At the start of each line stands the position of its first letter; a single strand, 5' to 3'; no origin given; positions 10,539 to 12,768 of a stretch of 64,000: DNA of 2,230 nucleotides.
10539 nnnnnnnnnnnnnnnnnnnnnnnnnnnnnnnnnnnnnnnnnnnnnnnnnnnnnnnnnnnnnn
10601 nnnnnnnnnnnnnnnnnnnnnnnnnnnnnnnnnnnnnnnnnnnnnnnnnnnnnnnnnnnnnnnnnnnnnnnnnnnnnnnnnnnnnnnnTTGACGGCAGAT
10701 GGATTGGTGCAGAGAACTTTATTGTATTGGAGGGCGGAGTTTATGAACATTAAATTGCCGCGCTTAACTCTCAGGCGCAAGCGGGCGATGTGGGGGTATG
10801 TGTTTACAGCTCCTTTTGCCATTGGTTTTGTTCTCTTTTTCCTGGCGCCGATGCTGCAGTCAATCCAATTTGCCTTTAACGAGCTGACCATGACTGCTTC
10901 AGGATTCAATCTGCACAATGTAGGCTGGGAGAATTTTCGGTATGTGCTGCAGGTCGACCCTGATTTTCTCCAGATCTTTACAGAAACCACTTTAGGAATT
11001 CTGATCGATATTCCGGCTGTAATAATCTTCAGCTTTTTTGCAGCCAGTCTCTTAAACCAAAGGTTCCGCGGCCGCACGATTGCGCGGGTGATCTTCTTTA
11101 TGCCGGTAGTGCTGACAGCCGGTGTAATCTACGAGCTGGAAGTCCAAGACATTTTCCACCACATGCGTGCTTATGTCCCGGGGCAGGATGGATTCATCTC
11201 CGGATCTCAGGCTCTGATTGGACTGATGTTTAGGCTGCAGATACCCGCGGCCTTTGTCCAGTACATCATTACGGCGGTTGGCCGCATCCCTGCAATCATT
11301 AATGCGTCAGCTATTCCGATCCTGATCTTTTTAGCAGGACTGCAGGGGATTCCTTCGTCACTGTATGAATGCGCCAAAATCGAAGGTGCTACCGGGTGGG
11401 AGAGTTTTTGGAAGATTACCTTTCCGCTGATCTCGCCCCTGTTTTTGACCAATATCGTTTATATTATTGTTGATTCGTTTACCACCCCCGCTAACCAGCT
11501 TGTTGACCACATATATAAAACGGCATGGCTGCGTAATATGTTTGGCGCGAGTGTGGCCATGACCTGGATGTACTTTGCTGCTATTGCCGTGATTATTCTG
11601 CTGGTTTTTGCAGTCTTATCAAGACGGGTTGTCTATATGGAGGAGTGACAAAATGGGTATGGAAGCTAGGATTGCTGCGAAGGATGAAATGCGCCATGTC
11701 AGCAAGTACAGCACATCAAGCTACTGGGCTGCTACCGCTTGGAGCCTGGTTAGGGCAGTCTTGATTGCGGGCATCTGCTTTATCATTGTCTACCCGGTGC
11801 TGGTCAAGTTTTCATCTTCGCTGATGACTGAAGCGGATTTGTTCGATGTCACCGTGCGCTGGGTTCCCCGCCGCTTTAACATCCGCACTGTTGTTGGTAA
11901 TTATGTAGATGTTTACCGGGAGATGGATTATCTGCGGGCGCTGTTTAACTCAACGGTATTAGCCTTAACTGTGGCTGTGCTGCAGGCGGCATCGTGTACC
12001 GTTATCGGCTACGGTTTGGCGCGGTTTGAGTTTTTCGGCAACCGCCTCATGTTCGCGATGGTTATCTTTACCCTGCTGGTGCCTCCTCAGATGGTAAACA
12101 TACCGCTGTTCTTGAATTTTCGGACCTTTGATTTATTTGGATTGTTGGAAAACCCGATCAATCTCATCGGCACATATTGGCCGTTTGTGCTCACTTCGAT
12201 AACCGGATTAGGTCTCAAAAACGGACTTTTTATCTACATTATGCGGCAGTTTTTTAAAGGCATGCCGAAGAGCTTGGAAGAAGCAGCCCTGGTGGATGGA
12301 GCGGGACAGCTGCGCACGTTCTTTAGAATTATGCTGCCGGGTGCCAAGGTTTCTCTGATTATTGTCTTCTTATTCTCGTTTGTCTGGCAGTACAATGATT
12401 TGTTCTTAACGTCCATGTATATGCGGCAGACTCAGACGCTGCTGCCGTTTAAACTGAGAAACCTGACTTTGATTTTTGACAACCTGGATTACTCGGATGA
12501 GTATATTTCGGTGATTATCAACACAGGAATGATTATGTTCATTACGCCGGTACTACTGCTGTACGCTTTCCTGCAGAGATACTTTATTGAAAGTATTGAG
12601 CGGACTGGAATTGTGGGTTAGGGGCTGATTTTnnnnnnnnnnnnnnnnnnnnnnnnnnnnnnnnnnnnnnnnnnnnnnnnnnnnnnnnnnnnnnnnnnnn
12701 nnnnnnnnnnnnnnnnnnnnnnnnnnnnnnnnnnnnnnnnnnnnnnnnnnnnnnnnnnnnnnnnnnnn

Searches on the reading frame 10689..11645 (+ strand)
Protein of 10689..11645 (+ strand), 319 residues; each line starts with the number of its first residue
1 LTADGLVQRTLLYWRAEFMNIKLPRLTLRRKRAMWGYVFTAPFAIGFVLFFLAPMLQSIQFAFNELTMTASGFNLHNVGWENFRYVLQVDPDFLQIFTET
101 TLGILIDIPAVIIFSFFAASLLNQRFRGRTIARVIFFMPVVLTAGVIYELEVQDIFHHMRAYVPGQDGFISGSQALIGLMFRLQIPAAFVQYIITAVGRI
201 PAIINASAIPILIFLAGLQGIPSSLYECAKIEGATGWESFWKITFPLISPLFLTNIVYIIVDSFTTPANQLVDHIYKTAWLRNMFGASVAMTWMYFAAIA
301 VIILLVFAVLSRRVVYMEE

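Call 5: search_protein_families(library=pfam, proteins=[window:10689-11645:+], max_evalue=0.01)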
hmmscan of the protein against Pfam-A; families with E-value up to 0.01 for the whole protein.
window:10689-11645:+ (319 aa): 1 family
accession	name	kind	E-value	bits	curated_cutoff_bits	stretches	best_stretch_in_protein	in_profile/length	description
PF00528.27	BPD_transp_1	-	6.6e-06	26.4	26.4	1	112-308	2-170/184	Binding-protein-dependent transport system inner membrane component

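Call 6: search_protein_families(library=ncbifam, proteins=[window:10689-11645:+], max_evalue=0.01)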
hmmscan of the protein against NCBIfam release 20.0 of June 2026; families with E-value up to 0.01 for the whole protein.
window:10689-11645:+ (319 aa): 6 families
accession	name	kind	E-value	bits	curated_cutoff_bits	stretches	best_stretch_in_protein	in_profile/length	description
NF007852.0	PRK10561.1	equivalog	8.9e-11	42.2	335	1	34-265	12-232/295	sn-glycerol-3-phosphate ABC transporter permease UgpA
NF008232.0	PRK10999.1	equivalog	6.1e-08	31.8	392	1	213-252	393-433/520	maltose ABC transporter permease MalF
NF040932.1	ABC_arch_GlcU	equivalog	8.8e-06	25.6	340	1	200-312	141-258/272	glucose ABC transporter permease GlcU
NF008231.0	PRK10998.1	equivalog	0.0014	18.3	261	1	196-303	159-270/296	maltose ABC transporter permease MalG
TIGR02141.1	modB_ABC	equivalog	0.002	17.8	182.6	0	203-258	83-143/208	molybdate ABC transporter permease subunit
TIGR00969.1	3a0106s02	subfamily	0.002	17.7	240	1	78-258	45-206/272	sulfate ABC transporter permease subunit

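Call 35: search_protein_families(library=pfam, proteins=[window:10743-11645:+], max_evalue=10)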
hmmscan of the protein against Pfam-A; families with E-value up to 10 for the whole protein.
window:10743-11645:+ (301 aa): 1 family
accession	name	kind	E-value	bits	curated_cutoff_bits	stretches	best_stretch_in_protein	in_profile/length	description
PF00528.27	BPD_transp_1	-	4.2e-06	27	26.4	1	94-290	2-170/184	Binding-protein-dependent transport system inner membrane component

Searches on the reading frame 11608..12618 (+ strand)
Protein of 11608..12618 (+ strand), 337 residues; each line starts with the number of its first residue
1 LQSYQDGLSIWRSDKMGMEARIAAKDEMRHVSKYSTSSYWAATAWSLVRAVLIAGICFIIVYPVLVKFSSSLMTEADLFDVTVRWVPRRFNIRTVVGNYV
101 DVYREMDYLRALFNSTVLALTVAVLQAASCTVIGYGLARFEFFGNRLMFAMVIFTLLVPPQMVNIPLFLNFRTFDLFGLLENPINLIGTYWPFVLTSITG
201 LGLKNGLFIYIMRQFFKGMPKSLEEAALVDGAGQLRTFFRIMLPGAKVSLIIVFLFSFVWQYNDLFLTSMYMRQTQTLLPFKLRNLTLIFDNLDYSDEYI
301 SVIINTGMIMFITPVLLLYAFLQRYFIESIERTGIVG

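Call 5: search_protein_families(library=pfam, proteins=[window:11608-12618:+], max_evalue=0.01)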
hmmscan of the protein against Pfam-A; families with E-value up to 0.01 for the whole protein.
window:11608-12618:+ (337 aa): 1 family
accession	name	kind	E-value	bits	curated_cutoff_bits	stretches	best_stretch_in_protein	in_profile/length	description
PF00528.27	BPD_transp_1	-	9.6e-13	48.7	26.4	1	132-326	3-178/184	Binding-protein-dependent transport system inner membrane component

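Call 6: search_protein_families(library=ncbifam, proteins=[window:11608-12618:+], max_evalue=0.01)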
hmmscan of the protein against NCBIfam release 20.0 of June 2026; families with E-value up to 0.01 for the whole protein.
window:11608-12618:+ (337 aa): 18 families
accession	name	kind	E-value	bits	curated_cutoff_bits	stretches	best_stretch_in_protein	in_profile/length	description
NF008210.0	PRK10973.1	equivalog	8e-20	71.7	297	1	49-329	13-275/281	sn-glycerol-3-phosphate ABC transporter permease UgpE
NF008231.0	PRK10998.1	equivalog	7.9e-15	55.2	261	1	48-335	19-294/296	maltose ABC transporter permease MalG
NF040932.1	ABC_arch_GlcU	equivalog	3.8e-13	49.7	340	1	51-330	7-264/272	glucose ABC transporter permease GlcU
NF040839.1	tungstate_WtpB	equivalog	1.6e-10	41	340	1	102-259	36-191/251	tungstate ABC transporter permease WtpB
TIGR01581.1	Mo_ABC_porter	hypoth_equivalog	1.2e-08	34.8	210.3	1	106-262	17-172/225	ABC transporter permease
TIGR03262.1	PhnU2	equivalog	1.9e-07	30.1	593.25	1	96-264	40-204/546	putative 2-aminoethylphosphonate ABC transporter permease subunit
NF006939.0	PRK09421.1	equivalog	2.4e-07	30.4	262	1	112-259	12-159/230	molybdate ABC transporter permease subunit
TIGR02141.1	modB_ABC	equivalog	3e-07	30.3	182.6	1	118-259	6-146/208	molybdate ABC transporter permease subunit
NF007047.0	PRK09500.1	equivalog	4.6e-07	29.7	326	1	101-285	45-220/257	spermidine/putrescine ABC transporter permease PotC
NF007889.0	PRK10592.1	equivalog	2.7e-06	27.2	476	1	99-317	52-264/281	putrescine ABC transporter permease PotI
TIGR02139.1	permease_CysT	equivalog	7.7e-06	25.7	246.1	1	97-272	37-214/265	sulfate ABC transporter permease subunit CysT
NF040931.1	ABC_arch_GlcT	equivalog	2.1e-05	24.3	360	1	209-290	159-238/278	glucose ABC transporter permease GlcT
TIGR02140.1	permease_CysW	equivalog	2.7e-05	23.8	329.1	1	94-252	31-188/261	sulfate ABC transporter permease subunit CysW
NF007963.0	PRK10683.1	equivalog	3.4e-05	23.4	489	1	50-324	34-311/317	putrescine ABC transporter permease PotH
NF008232.0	PRK10999.1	equivalog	9e-05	21.4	392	1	212-270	394-452/520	maltose ABC transporter permease MalF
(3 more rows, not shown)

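Call 35: search_protein_families(library=pfam, proteins=[window:11653-12618:+], max_evalue=10)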
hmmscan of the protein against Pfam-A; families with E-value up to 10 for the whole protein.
window:11653-12618:+ (322 aa): 1 family
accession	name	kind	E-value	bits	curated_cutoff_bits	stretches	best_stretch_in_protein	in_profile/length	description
PF00528.27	BPD_transp_1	-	8.4e-13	48.9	26.4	1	117-311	3-178/184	Binding-protein-dependent transport system inner membrane component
